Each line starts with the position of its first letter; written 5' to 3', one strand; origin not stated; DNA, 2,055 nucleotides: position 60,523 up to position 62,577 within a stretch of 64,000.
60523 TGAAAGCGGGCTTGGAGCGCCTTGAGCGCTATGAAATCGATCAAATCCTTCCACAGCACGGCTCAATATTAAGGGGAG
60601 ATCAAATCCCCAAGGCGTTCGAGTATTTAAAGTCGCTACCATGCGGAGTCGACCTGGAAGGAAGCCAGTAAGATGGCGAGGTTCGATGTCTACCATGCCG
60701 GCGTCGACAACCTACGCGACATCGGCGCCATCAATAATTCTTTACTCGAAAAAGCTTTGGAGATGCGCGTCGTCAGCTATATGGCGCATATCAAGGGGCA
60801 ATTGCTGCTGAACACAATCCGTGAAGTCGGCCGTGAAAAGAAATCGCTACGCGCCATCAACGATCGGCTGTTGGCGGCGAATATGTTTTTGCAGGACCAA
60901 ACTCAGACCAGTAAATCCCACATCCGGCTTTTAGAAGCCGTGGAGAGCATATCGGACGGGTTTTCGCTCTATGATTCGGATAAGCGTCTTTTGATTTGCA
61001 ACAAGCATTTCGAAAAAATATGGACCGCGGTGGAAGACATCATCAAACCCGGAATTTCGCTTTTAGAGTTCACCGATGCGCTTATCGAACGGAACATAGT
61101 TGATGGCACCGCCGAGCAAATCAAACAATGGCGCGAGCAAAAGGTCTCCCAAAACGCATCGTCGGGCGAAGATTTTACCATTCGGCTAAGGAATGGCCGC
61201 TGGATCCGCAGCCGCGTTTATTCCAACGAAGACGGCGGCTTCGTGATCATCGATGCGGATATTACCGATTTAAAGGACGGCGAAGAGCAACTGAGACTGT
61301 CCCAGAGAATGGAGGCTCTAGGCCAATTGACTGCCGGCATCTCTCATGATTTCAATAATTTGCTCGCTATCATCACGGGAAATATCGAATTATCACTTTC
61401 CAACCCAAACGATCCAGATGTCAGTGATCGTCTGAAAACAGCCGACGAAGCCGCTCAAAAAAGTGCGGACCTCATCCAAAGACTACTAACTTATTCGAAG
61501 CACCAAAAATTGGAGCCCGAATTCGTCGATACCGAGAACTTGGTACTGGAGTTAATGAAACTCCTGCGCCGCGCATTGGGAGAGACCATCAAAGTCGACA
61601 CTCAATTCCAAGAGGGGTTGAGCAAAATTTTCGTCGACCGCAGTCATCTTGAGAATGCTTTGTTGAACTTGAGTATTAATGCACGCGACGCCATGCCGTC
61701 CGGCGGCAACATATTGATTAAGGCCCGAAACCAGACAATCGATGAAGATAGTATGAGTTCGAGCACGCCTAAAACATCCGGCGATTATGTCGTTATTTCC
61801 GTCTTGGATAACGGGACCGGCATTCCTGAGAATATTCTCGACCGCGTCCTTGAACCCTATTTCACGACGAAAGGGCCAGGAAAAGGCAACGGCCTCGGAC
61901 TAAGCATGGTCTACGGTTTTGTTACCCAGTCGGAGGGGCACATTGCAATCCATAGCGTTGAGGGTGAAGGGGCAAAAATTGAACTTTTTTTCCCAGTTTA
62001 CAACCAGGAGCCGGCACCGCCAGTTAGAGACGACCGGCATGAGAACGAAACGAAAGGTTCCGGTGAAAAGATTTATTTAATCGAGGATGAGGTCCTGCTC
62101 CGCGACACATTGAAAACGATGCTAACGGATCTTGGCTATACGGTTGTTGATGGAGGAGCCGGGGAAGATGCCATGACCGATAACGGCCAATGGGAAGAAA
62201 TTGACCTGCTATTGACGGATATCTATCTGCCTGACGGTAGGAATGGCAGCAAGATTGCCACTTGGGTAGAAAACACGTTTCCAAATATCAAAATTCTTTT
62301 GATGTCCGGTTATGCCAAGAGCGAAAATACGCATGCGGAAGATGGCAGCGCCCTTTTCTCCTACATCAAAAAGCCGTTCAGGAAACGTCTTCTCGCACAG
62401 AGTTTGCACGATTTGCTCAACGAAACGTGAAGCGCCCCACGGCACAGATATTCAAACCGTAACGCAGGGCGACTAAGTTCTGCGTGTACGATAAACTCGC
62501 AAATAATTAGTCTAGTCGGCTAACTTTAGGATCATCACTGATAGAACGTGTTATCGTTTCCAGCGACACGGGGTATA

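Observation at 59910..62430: Stand-alone di-iron MBL-fold (ODP-like) protein translationally coupled to a soluble PAS hybrid histidine kinase, next to ctrA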

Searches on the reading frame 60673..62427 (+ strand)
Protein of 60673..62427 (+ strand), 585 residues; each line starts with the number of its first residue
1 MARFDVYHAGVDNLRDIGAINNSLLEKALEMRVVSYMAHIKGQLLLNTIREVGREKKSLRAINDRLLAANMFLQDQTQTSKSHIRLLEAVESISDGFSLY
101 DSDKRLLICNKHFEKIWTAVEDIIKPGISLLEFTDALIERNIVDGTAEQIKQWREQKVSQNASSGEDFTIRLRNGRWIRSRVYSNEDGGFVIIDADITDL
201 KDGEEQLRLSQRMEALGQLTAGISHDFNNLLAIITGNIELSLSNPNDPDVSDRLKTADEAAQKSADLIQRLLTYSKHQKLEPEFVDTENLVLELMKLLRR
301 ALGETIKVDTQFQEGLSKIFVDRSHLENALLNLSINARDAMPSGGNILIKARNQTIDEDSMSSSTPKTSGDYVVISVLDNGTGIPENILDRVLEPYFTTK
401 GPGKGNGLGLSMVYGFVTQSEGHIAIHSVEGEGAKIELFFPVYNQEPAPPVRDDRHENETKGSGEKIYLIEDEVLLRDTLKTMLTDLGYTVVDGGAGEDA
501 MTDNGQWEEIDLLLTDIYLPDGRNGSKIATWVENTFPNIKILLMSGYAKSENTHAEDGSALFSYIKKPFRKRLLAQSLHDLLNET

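Call 3: search_protein_families(library=pfam, proteins=[window:60673-62427:+], max_evalue=0.01)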
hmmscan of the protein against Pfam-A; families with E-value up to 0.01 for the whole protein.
window:60673-62427:+ (585 aa): 5 families
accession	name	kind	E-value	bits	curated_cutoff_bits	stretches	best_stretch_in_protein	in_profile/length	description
PF02518.31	HATPase_c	-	2.7e-18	66.8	26.4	1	322-442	2-109/111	Histidine kinase-, DNA gyrase B-, and HSP90-like ATPase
PF12860.13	PAS_7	-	6.5e-16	58.9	27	1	90-204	1-114/115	PAS fold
PF00072.30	Response_reg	-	2.6e-13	50.6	30.2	1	467-578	1-110/111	Response regulator receiver domain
PF00512.31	HisKA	-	6.5e-10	39.4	26.9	1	216-278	2-64/66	His Kinase A (phospho-acceptor) domain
PF08480.16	Disaggr_assoc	-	4.9e-06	27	22.6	1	105-195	34-122/194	Disaggregatase related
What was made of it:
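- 60673..62430 (+): Soluble hybrid histidine kinase (585 aa): NMOD - PAS_7 - HisKA - HATPase_c - REC. Pfam domains (call 3).
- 60940..61284 (+): PAS_7 domain (res 90-204). Pfam PF12860, E=6.5e-16 (call 3).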

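Call 4: search_protein_families(library=ncbifam, proteins=[window:60673-62427:+], max_evalue=0.01)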
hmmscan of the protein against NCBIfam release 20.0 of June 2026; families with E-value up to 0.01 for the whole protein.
window:60673-62427:+ (585 aa): 109 families (the best 25 are shown)
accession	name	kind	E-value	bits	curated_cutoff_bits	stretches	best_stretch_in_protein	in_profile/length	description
NF010076.0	PRK13557.1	subfamily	3.9e-103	345.7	631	1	194-583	141-534/540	histidine kinase famiy protein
NF046020.1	HisKinCckABruc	equivalog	7.3e-87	292.1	1000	1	183-582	443-867/868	cell cycle histidine kinase CckA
NF046026.1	HisKinCckACaul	equivalog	1e-84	284.9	1000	1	155-581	242-675/678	cell cycle histidine kinase CckA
NF010411.0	PRK13837.1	equivalog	7.6e-70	235.9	647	1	204-584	438-814/828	two-component system VirA-like sensor kinase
NF008468.0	PRK11360.1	equivalog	1.6e-46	159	646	1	90-446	274-612/616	two-component system sensor histidine kinase AtoS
NF052574.1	HisKinEspCMyxo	equivalog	3.7e-42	144.5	1200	1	169-576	363-777/785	serine histidine kinase EspC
NF007688.0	PRK10364.1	equivalog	2.1e-32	112.5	479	1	205-444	229-453/460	two-component system sensor histidine kinase ZraS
NF041831.1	NO_HK_NahK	exception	5.4e-28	97.4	1500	2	23-223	24-211/854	hybrid sensor histidine kinase/response regulator NahK/ErcS'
NF047466.1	hybrid_RR_LvrB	exception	1.4e-27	96.9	500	1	202-442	138-376/377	hybrid histidine kinase/response regulator LvrB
NF052573.1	HisKinEspAMyxo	equivalog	1.8e-26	92.4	1400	1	191-546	359-714/755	serine histidine kinase EspA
NF046044.1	PnpS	equivalog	7.1e-24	84.5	400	1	54-441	24-390/390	two-component system histidine kinase PnpS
TIGR02956.1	TMAO_torS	equivalog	5.4e-23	81.1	676.5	1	218-583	466-821/967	TMAO reductase system sensor histidine kinase/response regulator TorS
NF038348.1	T2SS_HK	subfamily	2.5e-22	79.1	450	1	316-442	462-573/574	histidine kinase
NF008302.0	PRK11091.1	equivalog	3.6e-21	75.1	838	1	185-580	254-641/779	aerobic respiration two-component sensor histidine kinase ArcB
NF047497.1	HK_LIC_12097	equivalog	9e-21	74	500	1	195-432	129-357/367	LIC_12097 family sensor histidine kinase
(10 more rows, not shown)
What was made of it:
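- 60673..62430 (+): Best NCBIfam match is the PRK13557 subfamily, 346 bits, below its cutoff of 631; CckA models reach 292 and 285 bits against cutoffs of 1000 (call 4).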

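Call 28: search_protein_families(library=pfam, alignment_id=A2, max_evalue=0.001)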
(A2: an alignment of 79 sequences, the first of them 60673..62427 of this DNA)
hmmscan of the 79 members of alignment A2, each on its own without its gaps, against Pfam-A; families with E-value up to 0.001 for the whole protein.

A. member 1, window:60673-62427:+ (585 aa): 5 families
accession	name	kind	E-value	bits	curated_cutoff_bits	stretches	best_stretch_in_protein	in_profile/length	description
PF02518.31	HATPase_c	-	2.7e-18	66.8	26.4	1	322-442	2-109/111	Histidine kinase-, DNA gyrase B-, and HSP90-like ATPase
PF12860.13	PAS_7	-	6.5e-16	58.9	27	1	90-204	1-114/115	PAS fold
PF00072.30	Response_reg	-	2.6e-13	50.6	30.2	1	467-578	1-110/111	Response regulator receiver domain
PF00512.31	HisKA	-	6.5e-10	39.4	26.9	1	216-278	2-64/66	His Kinase A (phospho-acceptor) domain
PF08480.16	Disaggr_assoc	-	4.9e-06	27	22.6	1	105-195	34-122/194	Disaggregatase related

B. families by the number of members that match (of 79 scanned): 35 families (the first 25 are shown)
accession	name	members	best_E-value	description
PF02518.31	HATPase_c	46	5e-32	Histidine kinase-, DNA gyrase B-, and HSP90-like ATPase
PF00512.31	HisKA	41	5.6e-23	His Kinase A (phospho-acceptor) domain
PF08448.16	PAS_4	22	1.8e-53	PAS fold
PF13426.13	PAS_9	20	1.5e-74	PAS domain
PF00989.32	PAS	20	5.6e-58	PAS fold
PF00072.30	Response_reg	20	2.6e-49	Response regulator receiver domain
PF00990.26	GGDEF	19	8.1e-54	Diguanylate cyclase, GGDEF domain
PF08447.18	PAS_3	16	5.5e-43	PAS fold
PF13188.13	PAS_8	15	6.8e-38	PAS domain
PF00563.25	EAL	8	8.8e-78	EAL domain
PF13581.12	HATPase_c_2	7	9.5e-07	Histidine kinase-like ATPase domain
PF24820.1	Diguanyl_cycl_sensor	6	1.9e-09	Diguanylate cyclase-like sensor domain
PF12860.13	PAS_7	5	3.3e-18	PAS fold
PF23198.2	PDE8A_N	4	2.7e-06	PDE8A-like, N-terminal domain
PF01590.32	GAF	3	2e-12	GAF domain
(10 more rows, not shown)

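Call 43: list_cluster_members(proteins=[P0001, window:60673-62427:+, P0121, P0122, P0074])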
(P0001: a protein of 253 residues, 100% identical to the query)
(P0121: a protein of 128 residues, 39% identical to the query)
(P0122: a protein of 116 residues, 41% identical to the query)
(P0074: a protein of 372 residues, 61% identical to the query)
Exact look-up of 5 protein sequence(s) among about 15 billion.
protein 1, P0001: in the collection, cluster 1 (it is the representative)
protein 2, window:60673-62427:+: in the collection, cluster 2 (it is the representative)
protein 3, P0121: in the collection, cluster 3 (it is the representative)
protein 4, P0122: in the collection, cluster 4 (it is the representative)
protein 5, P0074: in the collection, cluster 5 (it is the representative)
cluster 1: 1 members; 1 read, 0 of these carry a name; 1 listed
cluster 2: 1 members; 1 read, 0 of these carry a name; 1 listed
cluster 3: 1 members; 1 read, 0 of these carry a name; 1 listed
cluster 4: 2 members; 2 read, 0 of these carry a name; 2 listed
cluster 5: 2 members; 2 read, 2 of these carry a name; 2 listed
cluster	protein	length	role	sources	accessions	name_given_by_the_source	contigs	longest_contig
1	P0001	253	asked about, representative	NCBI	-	-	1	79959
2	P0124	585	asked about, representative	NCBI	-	-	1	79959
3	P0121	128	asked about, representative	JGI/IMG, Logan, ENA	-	-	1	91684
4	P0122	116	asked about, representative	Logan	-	-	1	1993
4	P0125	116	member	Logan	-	-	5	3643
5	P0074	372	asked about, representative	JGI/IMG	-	glyoxylase-like metal-dependent hydrolase (beta-lactamase superfamily II)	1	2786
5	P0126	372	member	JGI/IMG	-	glyoxylase-like metal-dependent hydrolase (beta-lactamase superfamily II)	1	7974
